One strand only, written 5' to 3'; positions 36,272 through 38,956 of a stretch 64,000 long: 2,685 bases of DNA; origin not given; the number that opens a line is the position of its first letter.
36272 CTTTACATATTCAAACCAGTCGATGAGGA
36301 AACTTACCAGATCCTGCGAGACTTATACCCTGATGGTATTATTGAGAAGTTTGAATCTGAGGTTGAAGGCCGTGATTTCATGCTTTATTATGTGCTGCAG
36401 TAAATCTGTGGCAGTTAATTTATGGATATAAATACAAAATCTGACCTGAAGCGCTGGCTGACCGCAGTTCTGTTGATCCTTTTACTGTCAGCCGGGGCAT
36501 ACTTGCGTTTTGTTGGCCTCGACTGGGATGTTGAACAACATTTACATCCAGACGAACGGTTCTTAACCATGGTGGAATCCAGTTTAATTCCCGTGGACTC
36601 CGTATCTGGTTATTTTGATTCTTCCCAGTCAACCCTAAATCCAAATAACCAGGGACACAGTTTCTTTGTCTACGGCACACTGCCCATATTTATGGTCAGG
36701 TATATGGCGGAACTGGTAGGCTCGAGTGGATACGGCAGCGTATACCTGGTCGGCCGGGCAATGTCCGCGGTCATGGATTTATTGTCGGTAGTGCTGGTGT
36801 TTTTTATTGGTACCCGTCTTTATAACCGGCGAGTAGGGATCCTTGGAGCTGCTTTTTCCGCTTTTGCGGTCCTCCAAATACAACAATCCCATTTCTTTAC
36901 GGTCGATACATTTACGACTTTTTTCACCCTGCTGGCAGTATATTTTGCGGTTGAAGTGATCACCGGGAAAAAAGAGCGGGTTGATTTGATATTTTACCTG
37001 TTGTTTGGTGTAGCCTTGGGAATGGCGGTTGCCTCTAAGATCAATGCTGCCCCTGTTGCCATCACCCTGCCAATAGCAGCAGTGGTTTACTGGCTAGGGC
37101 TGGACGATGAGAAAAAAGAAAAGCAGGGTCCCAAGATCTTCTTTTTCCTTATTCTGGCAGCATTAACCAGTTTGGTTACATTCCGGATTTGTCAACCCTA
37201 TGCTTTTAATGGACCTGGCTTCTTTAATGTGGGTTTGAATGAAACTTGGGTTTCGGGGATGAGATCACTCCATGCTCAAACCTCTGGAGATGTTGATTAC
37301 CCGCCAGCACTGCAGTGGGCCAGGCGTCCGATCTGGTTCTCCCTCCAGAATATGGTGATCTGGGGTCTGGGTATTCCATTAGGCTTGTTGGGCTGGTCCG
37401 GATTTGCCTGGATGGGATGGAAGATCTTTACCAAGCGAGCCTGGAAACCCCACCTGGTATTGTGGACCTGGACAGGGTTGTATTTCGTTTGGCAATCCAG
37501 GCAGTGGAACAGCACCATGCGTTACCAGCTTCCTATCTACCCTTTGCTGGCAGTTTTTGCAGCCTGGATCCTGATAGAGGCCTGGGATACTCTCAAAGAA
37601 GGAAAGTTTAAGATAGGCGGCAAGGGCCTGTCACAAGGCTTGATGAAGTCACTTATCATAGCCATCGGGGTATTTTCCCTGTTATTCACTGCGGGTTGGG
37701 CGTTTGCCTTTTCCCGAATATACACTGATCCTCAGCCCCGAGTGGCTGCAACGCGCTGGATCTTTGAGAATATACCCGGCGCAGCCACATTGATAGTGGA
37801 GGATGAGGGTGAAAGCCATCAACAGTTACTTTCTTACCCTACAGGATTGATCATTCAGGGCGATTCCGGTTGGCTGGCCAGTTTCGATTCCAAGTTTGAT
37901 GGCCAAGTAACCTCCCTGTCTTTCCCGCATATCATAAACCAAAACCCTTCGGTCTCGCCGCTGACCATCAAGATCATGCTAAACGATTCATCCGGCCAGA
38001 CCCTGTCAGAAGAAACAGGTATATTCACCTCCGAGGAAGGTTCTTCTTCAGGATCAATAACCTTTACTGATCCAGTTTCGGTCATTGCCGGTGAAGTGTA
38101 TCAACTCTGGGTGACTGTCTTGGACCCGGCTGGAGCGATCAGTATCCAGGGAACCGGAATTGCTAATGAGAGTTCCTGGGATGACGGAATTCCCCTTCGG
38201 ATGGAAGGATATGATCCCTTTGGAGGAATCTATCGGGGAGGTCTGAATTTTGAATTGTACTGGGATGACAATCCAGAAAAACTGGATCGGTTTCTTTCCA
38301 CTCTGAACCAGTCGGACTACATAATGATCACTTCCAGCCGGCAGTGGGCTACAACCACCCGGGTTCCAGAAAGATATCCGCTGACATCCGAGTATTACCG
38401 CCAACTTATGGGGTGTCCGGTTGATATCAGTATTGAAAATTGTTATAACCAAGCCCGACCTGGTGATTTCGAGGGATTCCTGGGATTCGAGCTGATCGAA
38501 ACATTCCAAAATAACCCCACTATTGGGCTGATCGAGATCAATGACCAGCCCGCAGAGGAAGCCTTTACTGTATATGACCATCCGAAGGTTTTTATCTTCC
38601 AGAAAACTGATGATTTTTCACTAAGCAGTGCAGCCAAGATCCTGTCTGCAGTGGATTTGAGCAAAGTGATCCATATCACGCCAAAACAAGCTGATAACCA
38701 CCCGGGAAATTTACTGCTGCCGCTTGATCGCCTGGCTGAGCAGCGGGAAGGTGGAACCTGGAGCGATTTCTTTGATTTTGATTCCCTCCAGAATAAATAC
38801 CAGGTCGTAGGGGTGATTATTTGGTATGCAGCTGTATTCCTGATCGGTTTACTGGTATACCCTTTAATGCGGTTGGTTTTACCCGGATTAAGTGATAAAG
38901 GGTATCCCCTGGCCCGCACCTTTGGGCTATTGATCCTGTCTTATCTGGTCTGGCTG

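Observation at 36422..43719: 1604-aa fusion of a PMT/ArnT-like module to a DUF2298 module, followed directly by an 824-aa stand-alone DUF2298 paralogue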

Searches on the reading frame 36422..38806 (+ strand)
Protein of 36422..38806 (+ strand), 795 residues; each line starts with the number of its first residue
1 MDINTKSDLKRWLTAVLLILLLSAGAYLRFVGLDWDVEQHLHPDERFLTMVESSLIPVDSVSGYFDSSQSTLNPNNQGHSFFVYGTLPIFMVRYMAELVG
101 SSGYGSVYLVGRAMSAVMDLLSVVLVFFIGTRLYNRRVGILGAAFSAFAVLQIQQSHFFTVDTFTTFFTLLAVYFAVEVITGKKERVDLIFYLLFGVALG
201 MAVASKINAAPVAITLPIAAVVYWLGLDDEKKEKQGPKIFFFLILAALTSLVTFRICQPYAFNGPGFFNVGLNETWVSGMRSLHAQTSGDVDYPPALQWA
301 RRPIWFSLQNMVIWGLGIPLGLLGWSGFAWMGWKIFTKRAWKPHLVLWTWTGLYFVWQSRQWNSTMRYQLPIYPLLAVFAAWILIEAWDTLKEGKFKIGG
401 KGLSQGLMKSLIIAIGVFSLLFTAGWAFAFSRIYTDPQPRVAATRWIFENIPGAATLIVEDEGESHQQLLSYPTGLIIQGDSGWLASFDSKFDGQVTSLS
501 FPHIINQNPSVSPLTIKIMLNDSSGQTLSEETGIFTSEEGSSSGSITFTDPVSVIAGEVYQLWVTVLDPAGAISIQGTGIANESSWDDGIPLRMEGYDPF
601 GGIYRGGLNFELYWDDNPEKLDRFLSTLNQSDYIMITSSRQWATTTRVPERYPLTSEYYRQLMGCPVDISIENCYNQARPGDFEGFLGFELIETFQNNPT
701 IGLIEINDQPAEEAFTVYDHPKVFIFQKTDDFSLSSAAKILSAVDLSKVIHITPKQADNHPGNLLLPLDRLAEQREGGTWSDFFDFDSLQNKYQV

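Call 36: search_protein_representatives(protein=window:36422-38806:+)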
Query: 795 residues. Proteins with E-value up to 0.001 (for the whole library): 6754; up to 1e-10: 3175; up to 1e-30: 1412. The best 150 are listed.
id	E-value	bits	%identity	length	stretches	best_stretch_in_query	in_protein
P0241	1.4e-236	803.9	48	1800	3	189-607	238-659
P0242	4.9e-235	798.7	49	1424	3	486-794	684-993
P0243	1.5e-234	797.2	48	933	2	13-506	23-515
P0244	3.0e-233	792.8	51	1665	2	187-795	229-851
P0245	6.8e-232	788.4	44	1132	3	451-795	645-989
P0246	2.5e-231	786.5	51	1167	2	10-699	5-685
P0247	8.5e-231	784.7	47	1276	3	459-793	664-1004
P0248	8.6e-231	784.7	45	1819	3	16-577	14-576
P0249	4.8e-226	769.0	46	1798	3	189-578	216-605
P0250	5.8e-224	762.1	48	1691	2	8-534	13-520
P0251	2.3e-220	750.2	46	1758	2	10-572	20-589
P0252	4.1e-217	739.5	51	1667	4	191-794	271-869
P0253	6.0e-217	738.9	46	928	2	11-519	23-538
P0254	2.4e-216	737.0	45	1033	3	463-793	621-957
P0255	2.5e-216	736.9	47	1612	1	10-786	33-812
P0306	6.6e-168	576.7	45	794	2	62-743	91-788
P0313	5.3e-163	560.5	43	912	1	15-791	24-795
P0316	1.3e-158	546.0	42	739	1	16-755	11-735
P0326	1.4e-147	509.5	40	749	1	15-742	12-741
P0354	1.6e-131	456.4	37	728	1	18-741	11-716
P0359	1.2e-129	450.2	37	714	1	11-734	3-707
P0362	2.2e-127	442.7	38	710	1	16-728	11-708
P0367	2.4e-125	436.0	37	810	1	16-758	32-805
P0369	6.2e-123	428.0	40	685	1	9-729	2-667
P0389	3.6e-117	408.9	36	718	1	14-743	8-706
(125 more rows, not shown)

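Call 38: predict_structure(alignment_id=A3)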
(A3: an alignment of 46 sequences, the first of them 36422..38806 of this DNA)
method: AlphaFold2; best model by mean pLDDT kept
length: 795 residues; sequences in the alignment: 46
mean_pLDDT: 81.9   pTM: 0.83
mean pLDDT of the five models: 81.9, 79.6, 79.3, 79.3, 78.1
residues with pLDDT >= 90: 334; 70-90: 310; 50-70: 79; < 50: 72
segments of 3 or more residues with pLDDT < 50: 1-6, 289-296, 644-649, 716-719, 750-771, 773-775, 777-795
pLDDT, mean of each block of 10 residues (from residue 1): 56 94 96 83 81 87 90 85 75 90 86 96 97 92 95 89 95 94 77 97 91 92 87 89 97 93 87 86 65 48 66 79 93 88 85 86 70 94 91 65 73 92 90 85 91 92 90 85 89 94 90 92 92 89 92 93 93 89 69 75 60 75 90 83 49 76 86 83 89 88 74 52 88 90 64 44 41 47 45 43
secondary structure, 60 per line:
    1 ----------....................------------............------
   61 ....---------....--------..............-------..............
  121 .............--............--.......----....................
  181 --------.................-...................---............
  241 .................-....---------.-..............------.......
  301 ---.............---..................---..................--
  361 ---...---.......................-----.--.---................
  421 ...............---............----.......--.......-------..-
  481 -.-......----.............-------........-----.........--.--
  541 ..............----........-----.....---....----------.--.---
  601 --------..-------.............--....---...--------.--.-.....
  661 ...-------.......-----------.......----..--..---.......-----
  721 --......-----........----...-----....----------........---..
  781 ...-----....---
elements in order (helices of 4 or more, strands of 3 or more residues): H11-30 H43-54 H61-64 H74-77 H86-99 H107-133 H136-147 H150-156 H161-180 H189-205 H207-225 H229-257 H274-287 H294-300 H304-316 H320-337 H341-358 H370-392 H405-435 H439-450 E455-461 E464-470 E484-489 E494-506 E514-521 E527-535 E541-554 E559-566 E572-576 E580-583 H618-630 E633-636 H656-663 H671-677 E689-695 H709-715 E723-728 H734-741 H754-757 H768-775 H779-783 H789-792

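Call 40: list_cluster_members(proteins=[P0316, P0326, P0354, P0359, P0362, P0369, P0389, P0367, P0313, P0306])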
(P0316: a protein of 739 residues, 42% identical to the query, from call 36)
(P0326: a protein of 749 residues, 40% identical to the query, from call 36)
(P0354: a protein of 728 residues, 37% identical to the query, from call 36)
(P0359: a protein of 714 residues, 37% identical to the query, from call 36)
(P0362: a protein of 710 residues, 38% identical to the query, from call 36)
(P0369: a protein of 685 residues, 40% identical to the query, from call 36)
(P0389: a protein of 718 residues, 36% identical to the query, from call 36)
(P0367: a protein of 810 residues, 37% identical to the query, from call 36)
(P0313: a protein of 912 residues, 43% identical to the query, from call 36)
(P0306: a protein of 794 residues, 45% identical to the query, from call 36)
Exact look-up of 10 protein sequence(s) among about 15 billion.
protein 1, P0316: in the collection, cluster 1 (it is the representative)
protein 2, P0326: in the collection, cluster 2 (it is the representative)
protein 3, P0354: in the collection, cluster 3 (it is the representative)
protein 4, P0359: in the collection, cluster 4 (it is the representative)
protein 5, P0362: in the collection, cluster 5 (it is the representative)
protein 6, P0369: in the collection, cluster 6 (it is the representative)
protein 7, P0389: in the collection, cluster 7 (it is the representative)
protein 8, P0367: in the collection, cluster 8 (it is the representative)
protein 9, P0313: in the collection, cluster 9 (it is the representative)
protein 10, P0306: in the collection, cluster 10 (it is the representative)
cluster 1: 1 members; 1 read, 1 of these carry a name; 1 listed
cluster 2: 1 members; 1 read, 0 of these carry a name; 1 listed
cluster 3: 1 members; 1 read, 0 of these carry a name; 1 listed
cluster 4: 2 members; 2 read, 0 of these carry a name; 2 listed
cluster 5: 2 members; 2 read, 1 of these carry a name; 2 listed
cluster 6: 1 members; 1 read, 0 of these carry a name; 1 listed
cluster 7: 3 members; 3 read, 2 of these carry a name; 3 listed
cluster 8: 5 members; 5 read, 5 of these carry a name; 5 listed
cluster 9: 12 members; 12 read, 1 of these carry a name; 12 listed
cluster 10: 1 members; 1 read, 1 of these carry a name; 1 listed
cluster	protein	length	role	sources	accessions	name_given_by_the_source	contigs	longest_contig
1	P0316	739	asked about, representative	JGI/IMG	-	hypothetical protein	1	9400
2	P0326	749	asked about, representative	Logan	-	-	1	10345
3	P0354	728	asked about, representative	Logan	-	-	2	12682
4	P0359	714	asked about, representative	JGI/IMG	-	-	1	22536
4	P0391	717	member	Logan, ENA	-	-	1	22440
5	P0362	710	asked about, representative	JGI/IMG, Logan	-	hypothetical protein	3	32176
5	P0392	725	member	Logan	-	-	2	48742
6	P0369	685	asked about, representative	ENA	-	-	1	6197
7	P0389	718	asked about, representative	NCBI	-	-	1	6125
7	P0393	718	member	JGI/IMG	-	hypothetical protein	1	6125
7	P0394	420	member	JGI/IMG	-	hypothetical protein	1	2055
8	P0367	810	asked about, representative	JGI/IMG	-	hypothetical protein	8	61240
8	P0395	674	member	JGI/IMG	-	hypothetical protein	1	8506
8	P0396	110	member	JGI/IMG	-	hypothetical protein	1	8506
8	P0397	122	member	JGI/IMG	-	hypothetical protein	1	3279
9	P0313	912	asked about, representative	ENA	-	-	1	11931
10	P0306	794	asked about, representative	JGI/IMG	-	hypothetical protein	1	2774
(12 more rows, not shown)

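Call 41: find_encoding_contigs(protein=P0362, flank=8000, max_places=3)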
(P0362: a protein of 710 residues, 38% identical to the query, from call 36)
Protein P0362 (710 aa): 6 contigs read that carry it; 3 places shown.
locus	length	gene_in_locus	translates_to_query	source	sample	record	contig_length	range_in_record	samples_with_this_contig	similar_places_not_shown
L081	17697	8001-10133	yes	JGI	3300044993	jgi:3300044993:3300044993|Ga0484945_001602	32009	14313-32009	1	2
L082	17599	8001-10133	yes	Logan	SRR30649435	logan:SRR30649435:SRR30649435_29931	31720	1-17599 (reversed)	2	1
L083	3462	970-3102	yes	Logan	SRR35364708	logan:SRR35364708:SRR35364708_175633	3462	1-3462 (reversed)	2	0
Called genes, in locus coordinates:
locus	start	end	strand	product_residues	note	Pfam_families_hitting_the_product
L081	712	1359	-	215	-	-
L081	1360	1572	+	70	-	-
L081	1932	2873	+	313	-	PF08668:HDOD, PF01966:HD (weak)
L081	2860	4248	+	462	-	PF00989:PAS, PF08448:PAS_4, PF08447:PAS_3, PF13426:PAS_9, PF00512:HisKA, PF02518:HATPase_c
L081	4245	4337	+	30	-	-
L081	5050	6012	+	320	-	-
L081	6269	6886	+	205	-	PF00669:Flagellin_N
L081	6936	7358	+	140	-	-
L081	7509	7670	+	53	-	PF00700:Flagellin_C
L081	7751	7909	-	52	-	-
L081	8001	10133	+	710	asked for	-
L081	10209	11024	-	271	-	PF20706:GT4-conflict (faint), PF00534:Glycos_transf_1, PF13692:Glyco_trans_1_4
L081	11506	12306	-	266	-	PF05050:Methyltransf_21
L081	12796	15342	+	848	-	PF10060:DUF2298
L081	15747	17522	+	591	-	-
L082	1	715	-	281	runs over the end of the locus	PF00590:TP_methylase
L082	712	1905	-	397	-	-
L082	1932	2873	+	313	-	PF08668:HDOD, PF01966:HD (weak)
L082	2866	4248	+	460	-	PF00989:PAS, PF08448:PAS_4, PF08447:PAS_3, PF13426:PAS_9, PF00512:HisKA, PF02518:HATPase_c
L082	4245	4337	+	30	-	-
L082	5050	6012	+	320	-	-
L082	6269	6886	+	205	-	PF00669:Flagellin_N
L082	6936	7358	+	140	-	-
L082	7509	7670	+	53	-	PF00700:Flagellin_C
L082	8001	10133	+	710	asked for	-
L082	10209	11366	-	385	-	PF20706:GT4-conflict (faint), PF13439:Glyco_transf_4, PF13579:Glyco_trans_4_4, PF00534:Glycos_transf_1, PF13692:Glyco_trans_1_4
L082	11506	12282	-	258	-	PF05050:Methyltransf_21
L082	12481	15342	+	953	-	PF10060:DUF2298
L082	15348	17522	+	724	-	-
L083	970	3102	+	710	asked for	-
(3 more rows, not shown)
